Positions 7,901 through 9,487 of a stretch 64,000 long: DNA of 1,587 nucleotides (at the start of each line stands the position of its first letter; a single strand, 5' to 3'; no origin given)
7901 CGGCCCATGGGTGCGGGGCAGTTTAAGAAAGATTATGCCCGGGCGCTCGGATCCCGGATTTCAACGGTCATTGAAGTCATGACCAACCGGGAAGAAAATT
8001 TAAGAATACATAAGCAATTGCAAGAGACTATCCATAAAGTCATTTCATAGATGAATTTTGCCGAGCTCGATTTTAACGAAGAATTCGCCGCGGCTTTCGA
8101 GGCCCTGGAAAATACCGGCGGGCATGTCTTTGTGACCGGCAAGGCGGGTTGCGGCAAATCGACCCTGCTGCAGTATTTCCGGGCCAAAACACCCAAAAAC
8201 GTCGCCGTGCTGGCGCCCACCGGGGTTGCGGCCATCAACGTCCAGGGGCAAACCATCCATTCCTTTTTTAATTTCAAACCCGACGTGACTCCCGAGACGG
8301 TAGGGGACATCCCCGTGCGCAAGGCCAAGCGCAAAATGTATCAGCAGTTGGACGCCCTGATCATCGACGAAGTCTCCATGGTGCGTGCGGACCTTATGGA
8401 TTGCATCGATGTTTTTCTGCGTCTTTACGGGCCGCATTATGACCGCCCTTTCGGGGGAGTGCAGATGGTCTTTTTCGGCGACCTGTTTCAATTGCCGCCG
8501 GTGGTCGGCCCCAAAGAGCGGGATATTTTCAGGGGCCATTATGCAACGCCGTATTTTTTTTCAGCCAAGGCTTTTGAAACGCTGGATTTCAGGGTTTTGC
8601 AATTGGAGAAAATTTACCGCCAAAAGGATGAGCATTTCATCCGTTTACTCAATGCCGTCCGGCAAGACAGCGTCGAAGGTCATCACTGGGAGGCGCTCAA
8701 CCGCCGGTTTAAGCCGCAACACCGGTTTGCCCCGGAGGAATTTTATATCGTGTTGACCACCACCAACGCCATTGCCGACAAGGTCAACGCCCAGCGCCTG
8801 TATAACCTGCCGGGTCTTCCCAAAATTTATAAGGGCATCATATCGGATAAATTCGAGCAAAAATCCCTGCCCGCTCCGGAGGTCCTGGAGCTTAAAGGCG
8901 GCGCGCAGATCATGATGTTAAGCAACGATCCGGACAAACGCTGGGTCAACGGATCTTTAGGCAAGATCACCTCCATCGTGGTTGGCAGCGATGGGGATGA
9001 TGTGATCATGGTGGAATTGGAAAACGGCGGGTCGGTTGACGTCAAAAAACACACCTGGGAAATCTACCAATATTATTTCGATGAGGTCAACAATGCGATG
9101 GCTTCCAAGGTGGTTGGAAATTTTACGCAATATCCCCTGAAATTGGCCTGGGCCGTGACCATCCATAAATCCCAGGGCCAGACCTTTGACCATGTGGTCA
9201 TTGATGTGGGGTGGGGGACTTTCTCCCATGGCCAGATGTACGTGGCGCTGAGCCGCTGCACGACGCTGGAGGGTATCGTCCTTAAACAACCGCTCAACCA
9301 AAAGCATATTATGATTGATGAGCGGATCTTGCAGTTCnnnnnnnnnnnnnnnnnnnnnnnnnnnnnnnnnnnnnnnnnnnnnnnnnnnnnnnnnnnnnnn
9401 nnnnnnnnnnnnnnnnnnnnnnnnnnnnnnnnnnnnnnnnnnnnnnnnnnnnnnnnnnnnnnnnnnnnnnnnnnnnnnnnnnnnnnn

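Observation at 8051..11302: Pif1 helicase reads through, without a stop, into a signal-peptide-bearing DUF3857/transglutaminase-like protein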

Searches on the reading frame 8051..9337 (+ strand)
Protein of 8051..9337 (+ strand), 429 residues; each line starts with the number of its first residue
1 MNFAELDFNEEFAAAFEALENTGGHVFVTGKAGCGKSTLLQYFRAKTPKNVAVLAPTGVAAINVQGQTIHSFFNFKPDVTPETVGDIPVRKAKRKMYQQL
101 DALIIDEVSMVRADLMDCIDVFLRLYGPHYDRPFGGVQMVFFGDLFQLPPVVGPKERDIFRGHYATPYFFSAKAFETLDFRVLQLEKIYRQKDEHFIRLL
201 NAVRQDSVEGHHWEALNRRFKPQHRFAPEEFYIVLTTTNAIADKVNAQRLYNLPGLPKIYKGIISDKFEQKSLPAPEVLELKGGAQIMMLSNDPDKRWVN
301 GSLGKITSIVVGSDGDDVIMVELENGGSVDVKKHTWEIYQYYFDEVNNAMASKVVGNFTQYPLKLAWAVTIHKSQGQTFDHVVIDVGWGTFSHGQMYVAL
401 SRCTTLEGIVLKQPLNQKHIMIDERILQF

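Call 3: search_protein_families(library=pfam, proteins=[window:8051-9337:+], max_evalue=0.01)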
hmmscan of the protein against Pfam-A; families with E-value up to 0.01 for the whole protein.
window:8051-9337:+ (429 aa): 19 families
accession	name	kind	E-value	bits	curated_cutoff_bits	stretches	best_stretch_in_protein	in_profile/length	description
PF05970.20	PIF1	-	4.1e-29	102.2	25.9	1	18-203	17-212/223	PIF1-like helicase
PF13604.12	AAA_30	-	6.6e-12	46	27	1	13-117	7-106/191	AAA domain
PF13245.12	AAA_19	-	2e-11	44.6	25.1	1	24-151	12-132/134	AAA domain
PF13538.12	UvrD_C_2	-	7.2e-08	32.6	27.4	1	365-404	1-46/52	UvrD-like helicase C-terminal domain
PF01443.25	Viral_helicase1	-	1.5e-07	31.9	21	1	27-111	2-71/228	Viral superfamily 1 RNA helicase core domain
PF02689.20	Herpes_Helicase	-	2e-07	29.9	27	1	359-418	723-784/808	Helicase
PF13401.12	AAA_22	-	1.4e-05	25.9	27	1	22-143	4-122/130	AAA domain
PF13191.12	AAA_16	-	6.8e-05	23.9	32.6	1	12-53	12-55/167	AAA ATPase domain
PF21530.3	Pif1_2B_dom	-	9.9e-05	22.4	23.9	1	274-308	11-46/47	DNA helicase Pif1, 2B domain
PF13479.12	AAA_24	-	0.00041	20.7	27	1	26-119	5-84/195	AAA domain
PF24389.1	ORC-CDC6-like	-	0.00092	18.5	27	1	15-47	25-56/571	ORC-CDC6-like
PF00005.33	ABC_tran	-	0.0034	18.4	25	0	22-49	10-37/137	ABC transporter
PF13173.12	AAA_14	-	0.0036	17.8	27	0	26-112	5-75/129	AAA domain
PF13555.12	AAA_29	-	0.0059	16.8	27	0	23-40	23-39/61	P-loop containing region of AAA domain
PF13238.12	AAA_18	-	0.006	17.5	29.4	0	26-47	1-22/128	AAA domain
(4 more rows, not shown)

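Call 4: search_protein_families(library=ncbifam, proteins=[window:8051-9337:+], max_evalue=0.01)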
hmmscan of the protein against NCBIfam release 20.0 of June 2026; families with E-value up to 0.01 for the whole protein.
window:8051-9337:+ (429 aa): 6 families
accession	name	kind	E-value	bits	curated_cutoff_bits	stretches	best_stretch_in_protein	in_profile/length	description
TIGR01448.2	helicase_RecD2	equivalog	2.2e-20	72.4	500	1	25-386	333-660/713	SF1B family DNA helicase RecD2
TIGR01447.1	recD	equivalog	2.2e-14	53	310.15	1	49-384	193-544/597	exodeoxyribonuclease V subunit alpha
TIGR02768.1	TraA_Ti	equivalog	2.3e-09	36.1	590.45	1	280-402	614-706/751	Ti-type conjugative transfer relaxase TraA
NF010464.0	PRK13889.1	subfamily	1.8e-07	29.5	1015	1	365-402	656-692/992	conjugal transfer relaxase TraA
NF008127.0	PRK10875.1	equivalog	0.00024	19.8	671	0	365-384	542-561/619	exodeoxyribonuclease V subunit alpha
TIGR02868.1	CydC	equivalog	0.0068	15.1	329.05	1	21-69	359-407/530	thiol reductant ABC exporter subunit CydC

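Call 28: search_solved_structures(query=window:8051-9337:+, max_evalue=0.00001, show_alignments=1)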
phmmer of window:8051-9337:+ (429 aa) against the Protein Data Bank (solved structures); distinct sequences matched with E-value up to 0.00001: 19.
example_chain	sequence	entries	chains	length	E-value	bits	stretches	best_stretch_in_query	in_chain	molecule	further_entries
8bns_A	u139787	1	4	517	7.7e-155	519.5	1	6-429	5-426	AAA ATPase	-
8bnv_A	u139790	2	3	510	1.7e-116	393.1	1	6-429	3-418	AAA family ATPase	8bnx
5fhd_A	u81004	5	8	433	2.8e-89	303.5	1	8-421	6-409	Uncharacterized protein | ATP-dependent DNA helicase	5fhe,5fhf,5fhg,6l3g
5ftb_A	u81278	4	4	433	3.9e-89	303.1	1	8-421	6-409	TPR DOMAIN PROTEIN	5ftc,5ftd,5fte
5ftf_A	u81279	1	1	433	1.5e-88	301.1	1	8-421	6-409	TPR DOMAIN PROTEIN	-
7oar_A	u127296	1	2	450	6.3e-73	249.6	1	14-418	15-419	Pif1 helicase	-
6s3e_A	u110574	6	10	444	9.9e-73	249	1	14-418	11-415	PIF1 helicase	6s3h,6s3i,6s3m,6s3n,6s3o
6s3p_A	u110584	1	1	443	1e-72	249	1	14-418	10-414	PIF1 helicase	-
7bil_A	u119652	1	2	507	1.5e-72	248.4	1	14-418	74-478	PIF1 helicase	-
6xzt_A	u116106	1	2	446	2e-72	248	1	14-418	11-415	PIF1 helicase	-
7ada_A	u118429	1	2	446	6.1e-72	246.4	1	14-418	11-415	PIF1 helicase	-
5o6b_A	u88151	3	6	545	7e-50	173.7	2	19-309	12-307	ATP-dependent DNA helicase PIF1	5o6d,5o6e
8xak_A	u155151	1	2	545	7.2e-50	173.7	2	19-309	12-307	ATP-dependent DNA helicase PIF1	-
7otj_A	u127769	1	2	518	4.1e-49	171.2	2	22-345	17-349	ATP-dependent DNA helicase PIF1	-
6hph_A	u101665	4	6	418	3.3e-45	158.3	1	6-429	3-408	ATP-dependent DNA helicase PIF1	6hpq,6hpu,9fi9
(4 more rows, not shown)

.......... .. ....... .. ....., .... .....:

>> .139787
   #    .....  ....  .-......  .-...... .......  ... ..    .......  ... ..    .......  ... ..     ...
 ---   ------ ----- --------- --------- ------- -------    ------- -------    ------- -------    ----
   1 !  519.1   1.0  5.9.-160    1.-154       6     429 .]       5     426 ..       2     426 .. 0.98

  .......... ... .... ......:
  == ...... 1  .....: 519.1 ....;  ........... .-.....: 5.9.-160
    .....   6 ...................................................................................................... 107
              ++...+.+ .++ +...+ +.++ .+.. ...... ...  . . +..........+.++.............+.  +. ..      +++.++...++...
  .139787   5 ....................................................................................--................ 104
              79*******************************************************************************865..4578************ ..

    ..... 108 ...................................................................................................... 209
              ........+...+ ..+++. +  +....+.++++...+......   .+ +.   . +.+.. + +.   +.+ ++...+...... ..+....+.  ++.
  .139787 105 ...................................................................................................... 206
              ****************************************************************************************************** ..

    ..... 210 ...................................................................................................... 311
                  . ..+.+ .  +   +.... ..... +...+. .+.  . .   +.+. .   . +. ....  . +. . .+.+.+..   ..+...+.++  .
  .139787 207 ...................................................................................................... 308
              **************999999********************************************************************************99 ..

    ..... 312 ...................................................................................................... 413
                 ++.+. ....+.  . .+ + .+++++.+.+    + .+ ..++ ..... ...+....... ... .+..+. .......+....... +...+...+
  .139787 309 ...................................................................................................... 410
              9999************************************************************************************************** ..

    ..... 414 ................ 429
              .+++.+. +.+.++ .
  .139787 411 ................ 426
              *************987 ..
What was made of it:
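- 8051..9337 (+): Complete Pif1 (SF1B) helicase core, aa 1-429. Homology to solved Pif1 cores ends exactly at F429. Call 28: 8BNS SsPif1, E 7.7e-155, query 6-429 aligned to 5-426.
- On PIF1 family (SF1B) DNA helicase: 8BNS E 7.7e-155 (query 6-429 to 5-426), 8BNV 1.7e-116, 5FHD 2.8e-89 (call 28)
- Closest known: Bacterial Pif1 helicases with solved cores: SsPif1. Same: The N-terminal 429 aa align end to end with these helicase cores (E 7.7e-155 to 8BNS, call 28).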

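Call 64: search_protein_families(library=padloc, proteins=[window:8051-9337:+], max_evalue=0.001)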
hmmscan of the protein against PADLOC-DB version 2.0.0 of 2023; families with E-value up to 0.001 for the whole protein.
window:8051-9337:+ (429 aa): 10 families
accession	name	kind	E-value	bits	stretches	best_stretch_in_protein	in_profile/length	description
PDLC05064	PDC-S68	-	6.3e-22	75.2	2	27-159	704-833/1273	-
PDLC05065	PDC-S68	-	4.4e-21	72.4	2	10-151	608-745/1221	-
PDLC01734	typeIV_RecD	-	9e-16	55.3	1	6-154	338-478/763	RecD_0_IVD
PDLC01148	RecD_like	-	1.3e-14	51.4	1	26-194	331-476/719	RecD/Tra ATPase fused to N-terminal HHH domain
PDLC05066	PDC-S68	-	4.3e-14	49.5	2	27-151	597-721/1202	-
PDLC04475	PDC-M16A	-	2.4e-10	37.6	1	24-111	31-135/721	-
PDLC05035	PDC-S53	-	4.3e-10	36.3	1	26-205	513-659/900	-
PDLC04476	PDC-M16A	-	1.2e-09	35.1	1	20-197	21-218/691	-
PDLC04472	PDC-M16A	-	5.3e-05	19.7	0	19-111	235-344/930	-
PDLC04474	PDC-M16A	-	0.00019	18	0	355-386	638-669/917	-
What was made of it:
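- Tried and rejected: Only partial generic ATPase matches (call 64).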
